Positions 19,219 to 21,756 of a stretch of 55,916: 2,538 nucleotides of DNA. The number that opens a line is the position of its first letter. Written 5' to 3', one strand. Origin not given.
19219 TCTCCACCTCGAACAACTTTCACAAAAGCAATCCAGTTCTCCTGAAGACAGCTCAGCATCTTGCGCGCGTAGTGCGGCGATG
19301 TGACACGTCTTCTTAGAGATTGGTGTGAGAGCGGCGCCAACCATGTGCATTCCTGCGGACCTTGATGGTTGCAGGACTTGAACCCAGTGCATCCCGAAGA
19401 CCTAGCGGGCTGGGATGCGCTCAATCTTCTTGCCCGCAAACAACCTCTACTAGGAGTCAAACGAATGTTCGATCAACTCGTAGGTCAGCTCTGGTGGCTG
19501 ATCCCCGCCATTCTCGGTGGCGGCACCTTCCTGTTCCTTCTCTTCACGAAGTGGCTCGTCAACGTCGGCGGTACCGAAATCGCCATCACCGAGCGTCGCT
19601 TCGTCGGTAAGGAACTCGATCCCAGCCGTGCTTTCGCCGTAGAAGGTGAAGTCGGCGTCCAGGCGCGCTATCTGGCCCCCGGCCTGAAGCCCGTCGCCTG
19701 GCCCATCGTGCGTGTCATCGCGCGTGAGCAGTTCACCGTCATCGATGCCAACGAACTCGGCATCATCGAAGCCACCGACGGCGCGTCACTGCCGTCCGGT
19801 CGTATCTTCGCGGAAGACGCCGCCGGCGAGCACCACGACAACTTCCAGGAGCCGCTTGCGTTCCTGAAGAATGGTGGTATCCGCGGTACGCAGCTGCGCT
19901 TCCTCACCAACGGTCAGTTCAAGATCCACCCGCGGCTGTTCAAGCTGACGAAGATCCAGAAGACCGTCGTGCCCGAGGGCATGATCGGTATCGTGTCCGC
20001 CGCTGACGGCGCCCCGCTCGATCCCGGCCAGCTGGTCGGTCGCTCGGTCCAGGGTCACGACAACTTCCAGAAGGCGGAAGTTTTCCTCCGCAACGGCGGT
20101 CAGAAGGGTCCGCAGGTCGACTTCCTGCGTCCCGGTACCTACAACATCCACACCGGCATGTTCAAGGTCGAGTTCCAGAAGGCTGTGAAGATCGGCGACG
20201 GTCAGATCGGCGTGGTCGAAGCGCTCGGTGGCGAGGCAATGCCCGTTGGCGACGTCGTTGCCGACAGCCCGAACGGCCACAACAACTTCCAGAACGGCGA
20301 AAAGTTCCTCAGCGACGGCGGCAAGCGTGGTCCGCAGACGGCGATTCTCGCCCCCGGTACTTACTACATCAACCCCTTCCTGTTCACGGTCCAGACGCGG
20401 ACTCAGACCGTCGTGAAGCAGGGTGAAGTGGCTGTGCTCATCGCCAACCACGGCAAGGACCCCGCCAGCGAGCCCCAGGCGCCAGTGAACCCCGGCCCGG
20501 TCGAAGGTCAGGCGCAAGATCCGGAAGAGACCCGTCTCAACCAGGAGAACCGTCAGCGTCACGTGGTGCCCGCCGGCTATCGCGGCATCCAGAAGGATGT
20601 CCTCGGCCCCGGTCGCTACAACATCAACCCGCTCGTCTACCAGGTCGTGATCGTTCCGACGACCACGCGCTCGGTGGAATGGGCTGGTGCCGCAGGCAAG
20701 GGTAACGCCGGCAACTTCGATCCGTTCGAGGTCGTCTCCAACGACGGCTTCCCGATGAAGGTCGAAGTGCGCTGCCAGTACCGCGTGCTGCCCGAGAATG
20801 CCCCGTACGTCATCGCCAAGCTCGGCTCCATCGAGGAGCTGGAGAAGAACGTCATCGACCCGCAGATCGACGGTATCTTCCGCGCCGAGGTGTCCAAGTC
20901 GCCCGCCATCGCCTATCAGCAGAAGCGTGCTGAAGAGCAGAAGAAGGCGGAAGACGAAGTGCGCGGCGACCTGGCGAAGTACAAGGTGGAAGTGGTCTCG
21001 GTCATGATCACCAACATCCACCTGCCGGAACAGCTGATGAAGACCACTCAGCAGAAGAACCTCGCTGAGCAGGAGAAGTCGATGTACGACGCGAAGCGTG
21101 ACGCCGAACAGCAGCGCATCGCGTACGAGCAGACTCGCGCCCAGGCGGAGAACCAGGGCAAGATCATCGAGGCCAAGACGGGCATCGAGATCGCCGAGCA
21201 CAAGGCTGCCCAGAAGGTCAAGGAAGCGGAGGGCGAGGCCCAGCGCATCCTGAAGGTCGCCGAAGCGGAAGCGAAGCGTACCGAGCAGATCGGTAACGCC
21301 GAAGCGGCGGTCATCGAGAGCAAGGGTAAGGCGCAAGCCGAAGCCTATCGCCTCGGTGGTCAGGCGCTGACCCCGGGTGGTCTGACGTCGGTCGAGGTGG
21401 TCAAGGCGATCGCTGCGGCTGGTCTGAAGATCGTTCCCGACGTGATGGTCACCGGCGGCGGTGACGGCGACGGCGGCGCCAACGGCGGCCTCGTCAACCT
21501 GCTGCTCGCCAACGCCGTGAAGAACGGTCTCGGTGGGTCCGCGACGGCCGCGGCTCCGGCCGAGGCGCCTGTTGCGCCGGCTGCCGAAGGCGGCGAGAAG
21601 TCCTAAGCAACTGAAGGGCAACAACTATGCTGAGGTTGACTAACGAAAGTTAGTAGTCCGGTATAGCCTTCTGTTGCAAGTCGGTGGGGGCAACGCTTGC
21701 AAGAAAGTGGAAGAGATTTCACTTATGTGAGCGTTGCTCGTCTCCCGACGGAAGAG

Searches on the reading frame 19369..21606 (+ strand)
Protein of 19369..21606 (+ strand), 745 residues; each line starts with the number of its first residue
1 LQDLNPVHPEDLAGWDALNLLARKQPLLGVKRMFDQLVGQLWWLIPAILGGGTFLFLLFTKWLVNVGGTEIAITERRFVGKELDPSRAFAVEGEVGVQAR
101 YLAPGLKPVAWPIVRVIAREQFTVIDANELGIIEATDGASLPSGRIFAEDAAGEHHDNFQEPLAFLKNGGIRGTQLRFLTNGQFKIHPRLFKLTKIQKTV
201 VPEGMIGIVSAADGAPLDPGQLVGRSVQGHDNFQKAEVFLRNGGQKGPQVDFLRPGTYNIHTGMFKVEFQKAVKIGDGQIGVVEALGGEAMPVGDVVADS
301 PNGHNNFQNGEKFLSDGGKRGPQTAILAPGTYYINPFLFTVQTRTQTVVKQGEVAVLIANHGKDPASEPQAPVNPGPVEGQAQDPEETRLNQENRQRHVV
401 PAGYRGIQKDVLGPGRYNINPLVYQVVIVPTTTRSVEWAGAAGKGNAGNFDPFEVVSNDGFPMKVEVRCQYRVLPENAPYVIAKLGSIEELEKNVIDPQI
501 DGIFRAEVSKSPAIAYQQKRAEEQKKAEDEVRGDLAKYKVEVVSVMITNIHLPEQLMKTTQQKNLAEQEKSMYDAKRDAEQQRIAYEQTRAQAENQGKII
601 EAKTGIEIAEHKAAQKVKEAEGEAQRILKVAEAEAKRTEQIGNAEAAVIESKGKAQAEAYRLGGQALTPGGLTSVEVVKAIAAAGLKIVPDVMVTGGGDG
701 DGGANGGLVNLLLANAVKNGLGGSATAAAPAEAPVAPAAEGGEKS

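Call 10: search_protein_families(library=pfam, proteins=[window:19369-21606:+])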
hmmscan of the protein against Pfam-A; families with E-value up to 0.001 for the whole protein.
window:19369-21606:+ (745 aa): 1 family
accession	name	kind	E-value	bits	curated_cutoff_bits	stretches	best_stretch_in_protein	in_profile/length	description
PF01145.31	Band_7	-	1.7e-24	87.3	23.6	1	399-585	2-166/176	SPFH domain / Band 7 family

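Call 16: find_encoding_contigs(protein=window:19465-21606:+, flank=10000, max_places=10)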
Protein window:19465-21606:+ (713 aa): 7 contigs read that carry it; 5 places shown.
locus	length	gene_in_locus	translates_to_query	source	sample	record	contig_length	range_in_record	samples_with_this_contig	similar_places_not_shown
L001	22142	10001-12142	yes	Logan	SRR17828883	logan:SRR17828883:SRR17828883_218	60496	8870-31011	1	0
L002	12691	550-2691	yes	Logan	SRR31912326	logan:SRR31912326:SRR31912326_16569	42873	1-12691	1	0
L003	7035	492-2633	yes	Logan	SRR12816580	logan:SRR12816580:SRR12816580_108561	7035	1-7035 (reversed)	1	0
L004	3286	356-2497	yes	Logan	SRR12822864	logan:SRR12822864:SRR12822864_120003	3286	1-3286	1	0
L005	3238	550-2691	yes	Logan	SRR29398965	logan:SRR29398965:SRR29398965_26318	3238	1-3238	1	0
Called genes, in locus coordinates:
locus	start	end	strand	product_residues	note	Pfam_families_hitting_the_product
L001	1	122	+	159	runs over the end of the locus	-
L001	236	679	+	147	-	-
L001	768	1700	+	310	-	PF00719:Pyrophosphatase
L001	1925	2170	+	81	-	-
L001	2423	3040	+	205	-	-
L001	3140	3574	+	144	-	-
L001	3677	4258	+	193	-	-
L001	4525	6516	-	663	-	PF00999:Na_H_Exchanger, PF02254:TrkA_N, PF02080:TrkA_C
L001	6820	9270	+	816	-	PF07719:TPR_2 (faint), PF13181:TPR_8 (faint), PF13374:TPR_10 (faint), PF13424:TPR_12 (faint), PF13432:TPR_16 (faint)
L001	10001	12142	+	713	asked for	PF01145:Band_7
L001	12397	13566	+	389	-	PF13428:TPR_14 (faint), PF24885:TPR_NPHP3 (faint), PF13181:TPR_8 (faint), PF13374:TPR_10 (faint), PF13424:TPR_12 (weak)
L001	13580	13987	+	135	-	-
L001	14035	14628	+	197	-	PF01195:Pept_tRNA_hydro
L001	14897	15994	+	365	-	-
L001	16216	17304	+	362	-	-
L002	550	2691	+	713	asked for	PF01145:Band_7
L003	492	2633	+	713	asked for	PF01145:Band_7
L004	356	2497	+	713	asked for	PF01145:Band_7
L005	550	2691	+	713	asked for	PF01145:Band_7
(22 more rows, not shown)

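Call 35: list_cluster_members(proteins=[P0001, window:19465-21606:+, window:23499-24092:+])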
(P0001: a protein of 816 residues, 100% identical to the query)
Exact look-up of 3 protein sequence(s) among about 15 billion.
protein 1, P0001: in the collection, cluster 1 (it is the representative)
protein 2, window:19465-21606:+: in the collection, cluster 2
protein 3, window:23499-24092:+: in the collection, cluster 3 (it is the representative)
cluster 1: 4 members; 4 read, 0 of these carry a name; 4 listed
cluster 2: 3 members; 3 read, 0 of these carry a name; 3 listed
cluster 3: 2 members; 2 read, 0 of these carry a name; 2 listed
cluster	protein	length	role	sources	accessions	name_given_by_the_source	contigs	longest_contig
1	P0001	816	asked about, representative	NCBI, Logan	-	-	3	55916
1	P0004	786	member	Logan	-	-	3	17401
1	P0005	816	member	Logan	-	-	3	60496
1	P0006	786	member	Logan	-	-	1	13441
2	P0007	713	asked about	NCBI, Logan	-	-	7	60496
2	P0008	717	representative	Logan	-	-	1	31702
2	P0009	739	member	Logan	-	-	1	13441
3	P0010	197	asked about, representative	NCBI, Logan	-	-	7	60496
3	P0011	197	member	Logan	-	-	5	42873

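Call 40: find_homologous_proteins(query=window:19465-21606:+, max_evalue=1e-30)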
Query window:19465-21606:+ (713 aa): 2457 proteins with E <= 1e-30 among 8000 candidates; the best 120 are listed.
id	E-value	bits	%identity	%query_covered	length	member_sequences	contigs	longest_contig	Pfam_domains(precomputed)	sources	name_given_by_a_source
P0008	0.0e+0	1473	93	100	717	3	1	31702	PF01145.32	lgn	-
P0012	0.0e+0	1403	90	97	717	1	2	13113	PF01145.32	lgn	-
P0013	0.0e+0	1393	90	97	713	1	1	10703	PF01145.32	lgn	-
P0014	0.0e+0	1145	74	98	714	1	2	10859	PF01145.32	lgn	-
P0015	0.0e+0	1132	73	96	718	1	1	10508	PF01145.32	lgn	-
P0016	0.0e+0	1122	73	98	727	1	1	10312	PF01145.32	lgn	-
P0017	0.0e+0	1109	74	93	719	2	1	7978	PF01145.32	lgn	-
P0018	0.0e+0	1105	72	95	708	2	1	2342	PF01145.32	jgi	jgi:regulator of protease activity HflC (stomatin/prohibitin superfamily)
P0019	0.0e+0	1098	72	97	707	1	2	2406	PF01145.32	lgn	-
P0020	0.0e+0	1083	71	97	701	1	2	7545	PF01145.32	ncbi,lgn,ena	-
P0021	0.0e+0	1074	72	93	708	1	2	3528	PF01145.32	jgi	jgi:regulator of protease activity HflC (stomatin/prohibitin superfamily)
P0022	0.0e+0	1048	71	93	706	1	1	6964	PF01145.32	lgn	-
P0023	0.0e+0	1021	68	96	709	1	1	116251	PF01145.32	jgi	-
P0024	0.0e+0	1021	69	92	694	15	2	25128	PF01145.32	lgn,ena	-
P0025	0.0e+0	1020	69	92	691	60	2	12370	PF01145.32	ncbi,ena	-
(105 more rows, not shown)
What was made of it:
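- Tried and rejected: Bdellovibrionales, Myxococcaceae and Micavibrio score almost as well (call 40).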

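Call 41: find_encoding_contigs(protein=P0012, flank=5000, max_places=4)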
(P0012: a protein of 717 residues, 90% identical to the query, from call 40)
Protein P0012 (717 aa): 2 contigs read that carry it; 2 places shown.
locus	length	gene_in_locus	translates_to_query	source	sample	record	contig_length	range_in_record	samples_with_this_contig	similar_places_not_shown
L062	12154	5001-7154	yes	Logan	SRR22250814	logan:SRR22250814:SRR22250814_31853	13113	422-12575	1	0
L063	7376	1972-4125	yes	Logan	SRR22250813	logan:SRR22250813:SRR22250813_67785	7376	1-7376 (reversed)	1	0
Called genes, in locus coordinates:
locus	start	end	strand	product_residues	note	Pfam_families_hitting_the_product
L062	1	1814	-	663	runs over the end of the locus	PF00999:Na_H_Exchanger, PF02254:TrkA_N, PF02080:TrkA_C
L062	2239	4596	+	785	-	PF07719:TPR_2 (faint), PF13176:TPR_7 (faint), PF13374:TPR_10 (faint), PF13424:TPR_12 (faint), PF13428:TPR_14 (faint), PF17874:TPR_MalT (faint), PF13181:TPR_8 (faint)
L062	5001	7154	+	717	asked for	PF01145:Band_7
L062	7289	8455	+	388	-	PF24885:TPR_NPHP3 (faint), PF13424:TPR_12, PF13428:TPR_14 (faint), PF13176:TPR_7 (faint), PF13181:TPR_8 (faint), PF13374:TPR_10 (faint)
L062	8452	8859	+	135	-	-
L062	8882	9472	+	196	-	PF01195:Pept_tRNA_hydro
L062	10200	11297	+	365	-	-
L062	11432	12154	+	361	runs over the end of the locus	-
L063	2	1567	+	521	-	?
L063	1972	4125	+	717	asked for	PF01145:Band_7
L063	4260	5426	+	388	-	PF24885:TPR_NPHP3 (faint), PF13424:TPR_12, PF13428:TPR_14 (faint), PF13176:TPR_7 (faint), PF13181:TPR_8 (faint), PF13374:TPR_10 (faint)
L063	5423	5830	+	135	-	-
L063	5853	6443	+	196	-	PF01195:Pept_tRNA_hydro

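Call 42: find_encoding_contigs(protein=P0013, flank=5000, max_places=4)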
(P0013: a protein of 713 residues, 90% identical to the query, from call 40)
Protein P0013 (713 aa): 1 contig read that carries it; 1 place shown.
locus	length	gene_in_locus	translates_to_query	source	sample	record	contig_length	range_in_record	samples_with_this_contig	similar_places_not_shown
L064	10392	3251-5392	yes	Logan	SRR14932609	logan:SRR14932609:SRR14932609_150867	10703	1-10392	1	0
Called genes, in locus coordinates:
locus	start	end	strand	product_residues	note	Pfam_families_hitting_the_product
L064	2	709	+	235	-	?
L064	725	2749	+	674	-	PF00069:Pkinase, PF07714:PK_Tyr_Ser-Thr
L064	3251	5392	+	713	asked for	PF01145:Band_7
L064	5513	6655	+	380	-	PF13424:TPR_12 (weak), PF13428:TPR_14 (faint), PF24885:TPR_NPHP3 (faint), PF13374:TPR_10 (faint)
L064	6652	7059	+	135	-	-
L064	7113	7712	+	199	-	PF01195:Pept_tRNA_hydro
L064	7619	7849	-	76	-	-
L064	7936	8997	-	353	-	-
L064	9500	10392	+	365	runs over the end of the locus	-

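Call 51: find_encoding_contigs(protein=P0014, flank=4000, max_places=3)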
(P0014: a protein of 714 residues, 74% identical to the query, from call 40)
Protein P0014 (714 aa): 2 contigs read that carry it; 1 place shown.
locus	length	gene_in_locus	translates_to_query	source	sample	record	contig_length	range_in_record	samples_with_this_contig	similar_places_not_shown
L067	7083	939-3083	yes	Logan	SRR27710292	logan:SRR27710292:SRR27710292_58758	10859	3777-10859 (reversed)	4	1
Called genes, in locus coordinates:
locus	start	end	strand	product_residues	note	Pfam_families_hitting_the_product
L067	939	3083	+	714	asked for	PF01145:Band_7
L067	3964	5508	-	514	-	PF07724:AAA_2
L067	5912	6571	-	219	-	PF01928:CYTH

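Call 52: find_encoding_contigs(protein=P0016, flank=4000, max_places=3)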
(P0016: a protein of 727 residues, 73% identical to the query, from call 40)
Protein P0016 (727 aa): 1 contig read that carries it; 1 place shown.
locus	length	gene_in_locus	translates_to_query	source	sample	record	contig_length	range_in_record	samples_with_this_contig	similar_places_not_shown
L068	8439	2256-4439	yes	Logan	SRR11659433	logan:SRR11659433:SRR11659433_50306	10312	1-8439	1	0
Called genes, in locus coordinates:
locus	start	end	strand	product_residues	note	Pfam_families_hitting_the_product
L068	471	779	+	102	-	-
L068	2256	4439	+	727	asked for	PF01145:Band_7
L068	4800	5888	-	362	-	PF01699:Na_Ca_ex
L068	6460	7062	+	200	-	-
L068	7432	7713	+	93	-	-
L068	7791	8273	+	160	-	-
